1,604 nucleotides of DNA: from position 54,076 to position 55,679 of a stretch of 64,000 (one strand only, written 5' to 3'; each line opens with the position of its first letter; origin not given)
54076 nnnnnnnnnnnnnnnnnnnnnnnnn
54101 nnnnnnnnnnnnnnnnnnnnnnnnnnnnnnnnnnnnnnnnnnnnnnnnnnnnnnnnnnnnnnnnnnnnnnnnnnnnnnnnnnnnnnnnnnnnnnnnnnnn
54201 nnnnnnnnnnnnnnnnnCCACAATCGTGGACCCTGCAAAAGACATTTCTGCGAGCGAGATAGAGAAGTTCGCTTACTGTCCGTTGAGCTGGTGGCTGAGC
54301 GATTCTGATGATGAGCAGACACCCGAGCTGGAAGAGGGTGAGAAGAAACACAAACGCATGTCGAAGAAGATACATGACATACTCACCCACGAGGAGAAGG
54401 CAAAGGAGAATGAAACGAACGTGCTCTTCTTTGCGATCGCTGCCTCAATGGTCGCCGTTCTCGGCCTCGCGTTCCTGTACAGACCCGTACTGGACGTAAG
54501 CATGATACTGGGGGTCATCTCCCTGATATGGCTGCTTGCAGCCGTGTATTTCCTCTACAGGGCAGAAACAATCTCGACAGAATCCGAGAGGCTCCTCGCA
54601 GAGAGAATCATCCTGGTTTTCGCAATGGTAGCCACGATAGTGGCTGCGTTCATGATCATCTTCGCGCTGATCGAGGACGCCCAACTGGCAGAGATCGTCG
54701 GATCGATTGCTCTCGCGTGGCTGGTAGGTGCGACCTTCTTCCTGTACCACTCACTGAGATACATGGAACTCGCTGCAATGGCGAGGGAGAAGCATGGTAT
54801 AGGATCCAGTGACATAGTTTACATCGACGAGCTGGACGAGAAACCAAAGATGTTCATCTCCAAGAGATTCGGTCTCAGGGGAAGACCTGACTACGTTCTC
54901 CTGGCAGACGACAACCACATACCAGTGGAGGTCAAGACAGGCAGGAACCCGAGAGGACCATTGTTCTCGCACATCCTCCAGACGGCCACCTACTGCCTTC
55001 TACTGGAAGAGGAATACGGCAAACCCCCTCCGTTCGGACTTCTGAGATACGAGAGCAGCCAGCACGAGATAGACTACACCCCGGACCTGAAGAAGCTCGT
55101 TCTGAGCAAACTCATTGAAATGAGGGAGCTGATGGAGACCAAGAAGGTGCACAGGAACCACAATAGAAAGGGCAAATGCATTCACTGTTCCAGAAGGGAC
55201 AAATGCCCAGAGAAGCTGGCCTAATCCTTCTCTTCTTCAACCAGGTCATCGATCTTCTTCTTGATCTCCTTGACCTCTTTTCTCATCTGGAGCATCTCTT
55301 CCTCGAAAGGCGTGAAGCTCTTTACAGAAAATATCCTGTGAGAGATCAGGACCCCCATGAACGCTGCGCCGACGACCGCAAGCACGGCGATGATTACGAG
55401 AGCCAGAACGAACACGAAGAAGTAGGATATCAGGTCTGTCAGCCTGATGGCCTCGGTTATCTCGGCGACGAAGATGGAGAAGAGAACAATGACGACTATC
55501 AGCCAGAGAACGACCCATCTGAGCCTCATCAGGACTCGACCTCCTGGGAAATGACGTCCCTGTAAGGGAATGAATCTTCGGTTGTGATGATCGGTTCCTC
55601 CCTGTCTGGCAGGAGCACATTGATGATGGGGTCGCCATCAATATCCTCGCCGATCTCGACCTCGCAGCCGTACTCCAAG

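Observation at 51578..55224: Surface LTD-PLD(HKD)x2-PKD protein translationally adjacent to a Cas4-like nuclease split by a four-helix membrane insertion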

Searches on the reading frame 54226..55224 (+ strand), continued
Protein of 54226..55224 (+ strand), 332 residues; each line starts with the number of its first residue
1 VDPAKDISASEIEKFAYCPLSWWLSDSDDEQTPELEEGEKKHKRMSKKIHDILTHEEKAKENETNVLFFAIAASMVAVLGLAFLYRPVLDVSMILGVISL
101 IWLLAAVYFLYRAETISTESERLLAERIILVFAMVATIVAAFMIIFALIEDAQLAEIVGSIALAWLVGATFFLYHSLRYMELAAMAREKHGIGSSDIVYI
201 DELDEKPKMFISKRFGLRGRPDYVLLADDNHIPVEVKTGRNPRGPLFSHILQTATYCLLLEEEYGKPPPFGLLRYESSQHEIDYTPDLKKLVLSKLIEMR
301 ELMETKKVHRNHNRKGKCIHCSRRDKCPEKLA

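Call 53: list_cluster_members(proteins=[P0229, P0238, P0216, P0219, P0248, P0122, P0139, P0184, P0178, P0235])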
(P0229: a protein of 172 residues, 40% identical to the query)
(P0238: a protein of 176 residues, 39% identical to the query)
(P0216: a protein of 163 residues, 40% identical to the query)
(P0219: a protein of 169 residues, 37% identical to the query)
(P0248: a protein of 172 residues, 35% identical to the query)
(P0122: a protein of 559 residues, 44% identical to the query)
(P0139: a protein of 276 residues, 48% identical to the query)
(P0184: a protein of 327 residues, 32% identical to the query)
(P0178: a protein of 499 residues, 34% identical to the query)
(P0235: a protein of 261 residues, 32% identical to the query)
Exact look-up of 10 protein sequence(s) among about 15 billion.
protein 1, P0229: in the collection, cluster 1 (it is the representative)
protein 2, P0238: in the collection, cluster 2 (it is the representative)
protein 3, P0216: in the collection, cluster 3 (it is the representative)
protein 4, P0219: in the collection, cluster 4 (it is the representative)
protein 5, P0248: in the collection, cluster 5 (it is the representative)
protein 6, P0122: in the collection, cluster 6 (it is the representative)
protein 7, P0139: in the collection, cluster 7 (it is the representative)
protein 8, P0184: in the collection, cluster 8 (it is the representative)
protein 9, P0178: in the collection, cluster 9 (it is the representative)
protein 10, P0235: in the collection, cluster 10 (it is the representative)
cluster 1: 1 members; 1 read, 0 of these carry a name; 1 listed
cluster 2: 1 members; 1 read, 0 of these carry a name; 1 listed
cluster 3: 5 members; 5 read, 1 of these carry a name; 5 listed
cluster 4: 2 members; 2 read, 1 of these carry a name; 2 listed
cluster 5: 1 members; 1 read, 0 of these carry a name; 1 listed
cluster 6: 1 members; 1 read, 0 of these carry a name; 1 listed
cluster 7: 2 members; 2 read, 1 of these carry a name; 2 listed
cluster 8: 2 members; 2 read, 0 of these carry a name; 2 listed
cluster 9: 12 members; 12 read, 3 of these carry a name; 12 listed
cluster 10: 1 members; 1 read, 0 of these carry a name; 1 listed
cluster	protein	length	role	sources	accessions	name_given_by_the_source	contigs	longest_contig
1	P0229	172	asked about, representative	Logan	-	-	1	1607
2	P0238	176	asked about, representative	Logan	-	-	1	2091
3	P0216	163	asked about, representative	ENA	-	-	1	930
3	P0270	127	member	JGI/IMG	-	CRISPR-associated exonuclease Cas4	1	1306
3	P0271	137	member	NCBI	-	-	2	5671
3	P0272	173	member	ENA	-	-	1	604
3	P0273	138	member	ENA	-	-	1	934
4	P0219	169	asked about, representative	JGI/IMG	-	CRISPR-associated exonuclease Cas4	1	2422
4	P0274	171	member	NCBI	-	-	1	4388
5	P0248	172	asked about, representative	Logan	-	-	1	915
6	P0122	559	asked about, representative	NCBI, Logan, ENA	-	-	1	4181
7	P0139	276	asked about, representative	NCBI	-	-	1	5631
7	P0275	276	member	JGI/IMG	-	CRISPR-associated exonuclease Cas4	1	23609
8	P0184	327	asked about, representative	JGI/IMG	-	-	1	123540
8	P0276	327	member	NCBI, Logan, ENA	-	-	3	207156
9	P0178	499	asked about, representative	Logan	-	-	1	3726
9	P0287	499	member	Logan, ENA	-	-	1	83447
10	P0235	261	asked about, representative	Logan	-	-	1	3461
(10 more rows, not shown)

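Call 55: find_encoding_contigs(protein=P0276, flank=7000, max_places=1)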
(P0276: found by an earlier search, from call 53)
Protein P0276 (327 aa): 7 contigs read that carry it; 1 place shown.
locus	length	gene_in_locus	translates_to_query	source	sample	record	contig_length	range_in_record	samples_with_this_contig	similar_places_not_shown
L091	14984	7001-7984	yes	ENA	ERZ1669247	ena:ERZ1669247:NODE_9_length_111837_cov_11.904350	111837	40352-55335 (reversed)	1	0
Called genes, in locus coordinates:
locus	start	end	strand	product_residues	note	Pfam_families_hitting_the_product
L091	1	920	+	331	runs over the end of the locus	PF01032:FecCD, PF00950:ABC-3 (weak)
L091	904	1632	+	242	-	PF02463:SMC_N (faint), PF13476:AAA_23 (weak), PF00005:ABC_tran, PF13304:AAA_21 (weak)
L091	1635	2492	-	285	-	PF00288:GHMP_kinases_N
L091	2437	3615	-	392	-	PF02441:Flavoprotein, PF04127:DFP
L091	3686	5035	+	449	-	PF00133:tRNA-synt_1 (faint), PF01406:tRNA-synt_1e, PF01921:tRNA-synt_1f (faint), PF09334:tRNA-synt_1g, PF23493:CysS_C (faint)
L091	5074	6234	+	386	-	PF02749:QRPTase_N, PF01729:QRPTase_C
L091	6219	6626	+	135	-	-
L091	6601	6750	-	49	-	PF01020:Ribosomal_L40e (weak)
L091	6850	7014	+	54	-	-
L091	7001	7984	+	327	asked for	PF12705:PDDEXK_1, PF01930:Cas_Cas4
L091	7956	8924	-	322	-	PF01408:GFO_IDH_MocA, PF02894:GFO_IDH_MocA_C (weak), PF22725:GFO_IDH_MocA_C3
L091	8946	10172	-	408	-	PF00999:Na_H_Exchanger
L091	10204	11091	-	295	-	PF08068:DKCLD, PF01509:TruB_N, PF16198:TruB_C_2, PF01472:PUA (weak)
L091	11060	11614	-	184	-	PF00004:AAA (faint), PF02224:Cytidylate_kin (weak), PF13189:Cytidylate_kin2, PF13207:AAA_17, PF13238:AAA_18, PF13521:AAA_28 (weak), PF13671:AAA_33 (weak), PF02224:Cytidylate_kin (weak)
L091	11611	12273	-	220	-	PF01956:EMC3_TMCO1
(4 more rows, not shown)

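Call 56: find_encoding_contigs(protein=P0287, flank=7000, max_places=1)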
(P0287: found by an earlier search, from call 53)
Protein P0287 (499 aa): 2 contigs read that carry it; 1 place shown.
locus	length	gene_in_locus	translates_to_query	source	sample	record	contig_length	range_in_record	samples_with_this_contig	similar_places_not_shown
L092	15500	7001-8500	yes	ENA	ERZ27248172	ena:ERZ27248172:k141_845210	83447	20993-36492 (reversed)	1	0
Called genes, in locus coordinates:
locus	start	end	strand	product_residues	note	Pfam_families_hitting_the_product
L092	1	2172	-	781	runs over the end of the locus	PF00082:Peptidase_S8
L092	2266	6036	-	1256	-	PF02369:Big_1 (faint), PF11974:bMG3 (faint), PF17210:SdrD_B (faint), PF20598:DUF6795 (faint), PF13715:CarbopepD_reg_2 (faint), PF13620:CarboxypepD_reg (weak), PF13205:Big_5 (weak)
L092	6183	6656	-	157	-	-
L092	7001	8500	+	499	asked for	PF12705:PDDEXK_1 (weak), PF01930:Cas_Cas4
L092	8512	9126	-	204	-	PF00827:Ribosomal_L15e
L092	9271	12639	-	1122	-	PF05048:NosD, PF13229:Beta_helix, PF05048:NosD, PF13229:Beta_helix, PF17957:Big_7 (weak), PF15976:CooC_C (weak), PF13620:CarboxypepD_reg, PF13715:CarbopepD_reg_2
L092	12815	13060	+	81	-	PF01037:AsnC_trans_reg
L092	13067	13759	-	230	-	PF00535:Glycos_transf_2, PF13641:Glyco_tranf_2_3 (weak)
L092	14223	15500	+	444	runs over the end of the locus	PF12797:Fer4_2 (faint), PF12837:Fer4_6 (faint), PF13187:Fer4_9 (faint), PF12801:Fer4_5, PF12801:Fer4_5 (weak), PF13237:Fer4_10, PF14697:Fer4_21 (weak), PF00037:Fer4 (weak), +1 more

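Call 69: find_related_loci(query=A3, collection=viral_contigs, flank=6000)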
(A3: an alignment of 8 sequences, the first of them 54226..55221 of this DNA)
Query A3 (332 aa) in viral_contigs; peptide patterns used: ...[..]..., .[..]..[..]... (x = any residue, [..] = any of these).
12 stretches matched a pattern, but none encodes a relative of the query by tblastn (E <= 1e-3).

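Call 80: search_solved_structures(query=A2, max_evalue=1, show_alignments=4)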
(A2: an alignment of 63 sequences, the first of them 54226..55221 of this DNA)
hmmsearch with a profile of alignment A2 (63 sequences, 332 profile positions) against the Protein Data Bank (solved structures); distinct sequences matched with E-value up to 1: 13.
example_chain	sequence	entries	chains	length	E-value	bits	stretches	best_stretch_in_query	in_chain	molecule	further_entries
8d3l_I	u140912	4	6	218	1.9e-08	37.4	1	230-331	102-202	CRISPR-associated exonuclease Cas4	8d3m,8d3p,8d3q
4r5q_A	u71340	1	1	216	6.3e-08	35.7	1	216-329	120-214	CRISPR-associated exonuclease, Cas4 family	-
4ic1_A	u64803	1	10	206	7.9e-07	32.1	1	213-331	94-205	Uncharacterized protein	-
7mi4_A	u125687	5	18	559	0.00077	22.2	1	206-327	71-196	CRISPR-associated exonuclease Cas4/endonuclease Cas1 fusion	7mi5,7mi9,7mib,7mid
6b85_J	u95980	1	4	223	0.029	17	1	55-194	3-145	TMHC4_R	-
11kc_A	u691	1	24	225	0.032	16.9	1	57-194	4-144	Designed nanoparticle O43-TM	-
8ufd_A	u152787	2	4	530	0.21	14.3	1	66-181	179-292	Integral membrane efflux protein EFPA | Efflux pump A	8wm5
9jr0_A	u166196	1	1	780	0.31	13.7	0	102-217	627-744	Metabotropic GABA-B receptor subtype 1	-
9jj3_B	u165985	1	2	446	0.43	13.2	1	56-176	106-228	Probable proton-coupled zinc antiporter SLC30A4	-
8x6x_A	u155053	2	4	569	0.45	13.1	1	66-181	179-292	Uncharacterized MFS-type transporter EfpA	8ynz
7myz_C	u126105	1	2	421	0.45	13.1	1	35-180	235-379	Fusion protein of Leukocyte surface antigen CD47 an Soluble cytochrome b562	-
9vhd_B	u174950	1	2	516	0.65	12.6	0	67-181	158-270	Putative MFS-type transporter EfpA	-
7ydh_R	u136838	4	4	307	0.93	12.1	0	93-200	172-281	Adhesion G protein-coupled receptor E5 subunit beta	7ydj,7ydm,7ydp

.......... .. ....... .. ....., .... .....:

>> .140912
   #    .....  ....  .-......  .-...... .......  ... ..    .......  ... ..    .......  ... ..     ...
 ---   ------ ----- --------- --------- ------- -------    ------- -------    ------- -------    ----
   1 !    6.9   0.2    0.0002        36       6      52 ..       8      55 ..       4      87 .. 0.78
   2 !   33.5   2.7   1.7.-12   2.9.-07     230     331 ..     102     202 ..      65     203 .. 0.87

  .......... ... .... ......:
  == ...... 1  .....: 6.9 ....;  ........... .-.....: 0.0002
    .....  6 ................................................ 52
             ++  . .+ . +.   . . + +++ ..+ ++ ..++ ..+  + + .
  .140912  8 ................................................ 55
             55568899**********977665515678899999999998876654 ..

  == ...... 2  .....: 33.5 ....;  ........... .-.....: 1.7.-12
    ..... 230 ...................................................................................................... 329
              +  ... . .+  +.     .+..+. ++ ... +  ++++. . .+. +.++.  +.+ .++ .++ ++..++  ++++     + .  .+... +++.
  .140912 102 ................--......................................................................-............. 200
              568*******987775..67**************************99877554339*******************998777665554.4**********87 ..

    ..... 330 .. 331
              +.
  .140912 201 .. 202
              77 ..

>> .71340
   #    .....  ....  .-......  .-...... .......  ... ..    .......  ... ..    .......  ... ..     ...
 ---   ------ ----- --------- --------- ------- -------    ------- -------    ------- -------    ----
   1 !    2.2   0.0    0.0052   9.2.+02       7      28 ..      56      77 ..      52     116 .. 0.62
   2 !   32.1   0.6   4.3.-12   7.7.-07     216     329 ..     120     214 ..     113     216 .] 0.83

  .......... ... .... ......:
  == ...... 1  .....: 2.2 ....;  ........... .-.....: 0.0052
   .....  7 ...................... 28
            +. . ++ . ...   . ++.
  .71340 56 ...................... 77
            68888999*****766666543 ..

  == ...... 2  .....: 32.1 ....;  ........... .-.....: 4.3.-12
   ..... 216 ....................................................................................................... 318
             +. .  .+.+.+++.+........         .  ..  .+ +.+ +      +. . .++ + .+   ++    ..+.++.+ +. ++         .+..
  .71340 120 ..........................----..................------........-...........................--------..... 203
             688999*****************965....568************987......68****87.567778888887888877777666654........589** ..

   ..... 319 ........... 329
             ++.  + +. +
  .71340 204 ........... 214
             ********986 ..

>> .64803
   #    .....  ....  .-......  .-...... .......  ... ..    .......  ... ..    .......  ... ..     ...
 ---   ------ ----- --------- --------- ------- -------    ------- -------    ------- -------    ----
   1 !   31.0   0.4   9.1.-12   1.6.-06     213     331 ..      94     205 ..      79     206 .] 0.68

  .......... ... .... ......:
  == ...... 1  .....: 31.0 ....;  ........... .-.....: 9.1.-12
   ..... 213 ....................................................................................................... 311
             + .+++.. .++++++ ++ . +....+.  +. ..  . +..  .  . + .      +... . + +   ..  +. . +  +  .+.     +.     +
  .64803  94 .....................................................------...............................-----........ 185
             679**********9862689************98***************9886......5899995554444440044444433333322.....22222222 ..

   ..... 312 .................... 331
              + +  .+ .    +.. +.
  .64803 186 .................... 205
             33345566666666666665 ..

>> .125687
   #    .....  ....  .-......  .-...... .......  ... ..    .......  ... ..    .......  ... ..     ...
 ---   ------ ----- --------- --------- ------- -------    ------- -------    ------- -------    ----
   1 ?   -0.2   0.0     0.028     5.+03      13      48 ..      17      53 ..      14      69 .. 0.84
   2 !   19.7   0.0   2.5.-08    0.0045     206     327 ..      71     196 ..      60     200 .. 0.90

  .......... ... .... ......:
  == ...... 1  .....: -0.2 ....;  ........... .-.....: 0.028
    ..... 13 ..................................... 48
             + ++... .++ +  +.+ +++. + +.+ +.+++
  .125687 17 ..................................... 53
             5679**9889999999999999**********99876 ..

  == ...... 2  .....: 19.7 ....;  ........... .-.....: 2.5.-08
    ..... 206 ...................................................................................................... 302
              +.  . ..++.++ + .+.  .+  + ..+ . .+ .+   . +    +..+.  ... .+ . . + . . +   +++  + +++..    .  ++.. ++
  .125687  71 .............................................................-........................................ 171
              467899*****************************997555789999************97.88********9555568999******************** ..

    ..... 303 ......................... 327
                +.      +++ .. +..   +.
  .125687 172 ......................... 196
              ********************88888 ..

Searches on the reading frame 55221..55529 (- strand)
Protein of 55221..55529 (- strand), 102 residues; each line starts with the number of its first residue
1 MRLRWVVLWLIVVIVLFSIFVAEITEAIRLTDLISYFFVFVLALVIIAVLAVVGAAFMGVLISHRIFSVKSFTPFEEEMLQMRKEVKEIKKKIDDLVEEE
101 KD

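Call 3: search_protein_families(library=pfam, proteins=[window:55221-55529:-], max_evalue=0.01)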
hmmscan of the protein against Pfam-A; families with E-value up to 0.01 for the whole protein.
window:55221-55529:- (102 aa): 0 families

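Call 50: search_protein_families(library=padloc, proteins=[window:55221-55529:-], max_evalue=0.001)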
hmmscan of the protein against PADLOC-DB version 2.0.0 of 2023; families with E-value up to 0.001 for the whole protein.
window:55221-55529:- (102 aa): 0 families

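Call 65: find_related_loci(query=A4, collection=metagenome_contigs, flank=4000)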
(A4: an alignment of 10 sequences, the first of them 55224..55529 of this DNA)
Query A4 (102 aa) in metagenome_contigs; peptide patterns used: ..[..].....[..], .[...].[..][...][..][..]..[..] (x = any residue, [..] = any of these).
455 stretches matched a pattern; 389 encode a relative of the query (tblastn E <= 1e-3); the best 80 are kept; 80 distinct loci.
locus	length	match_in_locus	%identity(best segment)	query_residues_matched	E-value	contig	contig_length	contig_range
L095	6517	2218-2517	50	1-99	2e-30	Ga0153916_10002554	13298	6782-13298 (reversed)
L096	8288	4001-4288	51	4-99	7e-30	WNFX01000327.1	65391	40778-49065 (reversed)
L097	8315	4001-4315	48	4-102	7e-30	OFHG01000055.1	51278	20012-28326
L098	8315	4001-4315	48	4-102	7e-30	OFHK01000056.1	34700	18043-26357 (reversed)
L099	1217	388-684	44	4-102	2e-30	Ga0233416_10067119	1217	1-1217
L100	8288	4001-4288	46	4-99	2e-29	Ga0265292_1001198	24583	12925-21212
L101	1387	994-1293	48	1-99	1e-29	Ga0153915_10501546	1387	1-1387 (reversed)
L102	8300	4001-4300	44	1-99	5e-29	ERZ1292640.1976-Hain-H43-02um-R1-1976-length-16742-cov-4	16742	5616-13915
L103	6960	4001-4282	46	1-96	6e-29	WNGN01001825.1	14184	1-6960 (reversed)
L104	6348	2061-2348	48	4-99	5e-29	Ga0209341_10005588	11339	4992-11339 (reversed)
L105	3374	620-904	51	1-94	5e-29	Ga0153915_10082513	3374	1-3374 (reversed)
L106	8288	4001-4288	48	4-99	5e-29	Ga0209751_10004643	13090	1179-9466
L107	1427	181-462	48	4-97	6e-29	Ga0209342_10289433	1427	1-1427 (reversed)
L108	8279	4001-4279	51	4-96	1e-28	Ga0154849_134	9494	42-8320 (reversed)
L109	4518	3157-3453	51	1-98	1e-28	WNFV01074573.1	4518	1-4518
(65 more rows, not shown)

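Call 95: find_homologous_proteins(query=A4, max_evalue=0.001)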
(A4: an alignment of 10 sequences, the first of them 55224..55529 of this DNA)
Query A4 (10 sequences) (102 aa, profile of the alignment): 1243 proteins with E <= 0.001 among 8000 candidates; the best 120 are listed.
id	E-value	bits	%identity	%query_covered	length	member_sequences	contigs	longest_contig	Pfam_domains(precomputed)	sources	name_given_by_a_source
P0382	2.4e-40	154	52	97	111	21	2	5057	-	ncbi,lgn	ncbi:MAG: hypothetical protein V3V91_04445 [Thermoplasmata archaeon]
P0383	5.7e-40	153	72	97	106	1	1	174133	-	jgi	jgi:uncharacterized membrane protein (DUF106 family)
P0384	6.2e-40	153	67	97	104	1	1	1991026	-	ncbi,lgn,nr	ncbi:MAG: hypothetical protein JSV43_06220 [Methanobacteriota archaeon]|nr:MAG: hypothetical protein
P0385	8.9e-40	153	71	97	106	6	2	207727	-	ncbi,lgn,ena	-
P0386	9.1e-40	153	74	94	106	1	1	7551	-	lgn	-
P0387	2.5e-39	151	50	97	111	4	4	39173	-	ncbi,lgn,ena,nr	ncbi:MAG: hypothetical protein KAW84_02760 [Thermoplasmata archaeon]|nr:hypothetical protein [Thermo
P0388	4.5e-39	150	49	76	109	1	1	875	-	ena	-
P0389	4.5e-39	150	91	100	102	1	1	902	-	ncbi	-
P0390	4.5e-39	150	46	97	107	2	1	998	-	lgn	-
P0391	4.9e-39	150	87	100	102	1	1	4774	-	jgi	jgi:uncharacterized membrane protein (DUF106 family)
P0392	5.1e-39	150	97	100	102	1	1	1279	-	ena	-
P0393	6.2e-39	150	55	74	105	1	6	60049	-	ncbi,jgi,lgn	-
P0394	6.8e-39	150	90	99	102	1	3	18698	-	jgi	jgi:uncharacterized membrane protein (DUF106 family)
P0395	7.3e-39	150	91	100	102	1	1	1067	-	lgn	-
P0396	9.8e-39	149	44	97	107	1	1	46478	-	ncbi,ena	-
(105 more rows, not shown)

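Call 96: search_protein_families(library=pfam, alignment_id=A4, max_evalue=5)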
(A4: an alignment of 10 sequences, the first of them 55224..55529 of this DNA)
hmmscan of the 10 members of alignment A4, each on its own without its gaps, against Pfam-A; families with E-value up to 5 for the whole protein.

A. member 1, window:55224-55529:- (102 aa): 8 families
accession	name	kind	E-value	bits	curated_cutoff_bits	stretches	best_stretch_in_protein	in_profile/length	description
PF03878.20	YIF1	-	0.021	14.7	27.6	1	6-72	128-201/245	YIF1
PF17561.7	TssO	-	0.029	15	29.2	1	36-100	9-78/148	Type VI secretion system, TssO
PF03699.18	UPF0182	-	0.065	11.8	27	1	5-94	3-91/770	Uncharacterised protein family (UPF0182)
PF00335.26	Tetraspanin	-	0.11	12.6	32.1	1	6-58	49-99/225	Tetraspanin family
PF06156.18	YabA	-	0.15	13.1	30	1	70-101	8-39/103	Initiation control protein YabA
PF14163.11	SieB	-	0.66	10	26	1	8-101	2-83/147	Super-infection exclusion protein B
PF08285.16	DPM3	-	1.1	10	25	1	9-92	7-83/90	Dolichol-phosphate mannosyltransferase subunit 3 (DPM3)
PF01529.25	DHHC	-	2.6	8.5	28.7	1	5-73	57-125/133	DHHC palmitoyltransferase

B. families by the number of members that match (of 10 scanned): 37 families (the first 25 are shown)
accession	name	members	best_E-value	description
PF20990.2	DUF2207_C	6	0.018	Predicted membrane protein (DUF2207) C-terminal domain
PF00335.26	Tetraspanin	4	0.011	Tetraspanin family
PF01529.25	DHHC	3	0.96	DHHC palmitoyltransferase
PF08285.16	DPM3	2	0.016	Dolichol-phosphate mannosyltransferase subunit 3 (DPM3)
PF03878.20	YIF1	2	0.021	YIF1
PF06667.17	PspB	2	0.023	Phage shock protein B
PF07332.16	Phage_holin_3_6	2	0.026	Putative Actinobacterial Holin-X, holin superfamily III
PF14163.11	SieB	2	0.17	Super-infection exclusion protein B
PF10112.14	Halogen_Hydrol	2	0.3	5-bromo-4-chloroindolyl phosphate hydrolysis protein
PF20570.3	DUF6779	2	0.74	Domain of unknown function (DUF6779)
PF13858.11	DUF4199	1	0.00036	Protein of unknown function (DUF4199)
PF11368.13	DUF3169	1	0.002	Protein of unknown function (DUF3169)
PF03268.19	DUF267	1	0.0024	Caenorhabditis protein of unknown function, DUF267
PF17561.7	TssO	1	0.029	Type VI secretion system, TssO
PF07301.16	DUF1453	1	0.033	CcdC protein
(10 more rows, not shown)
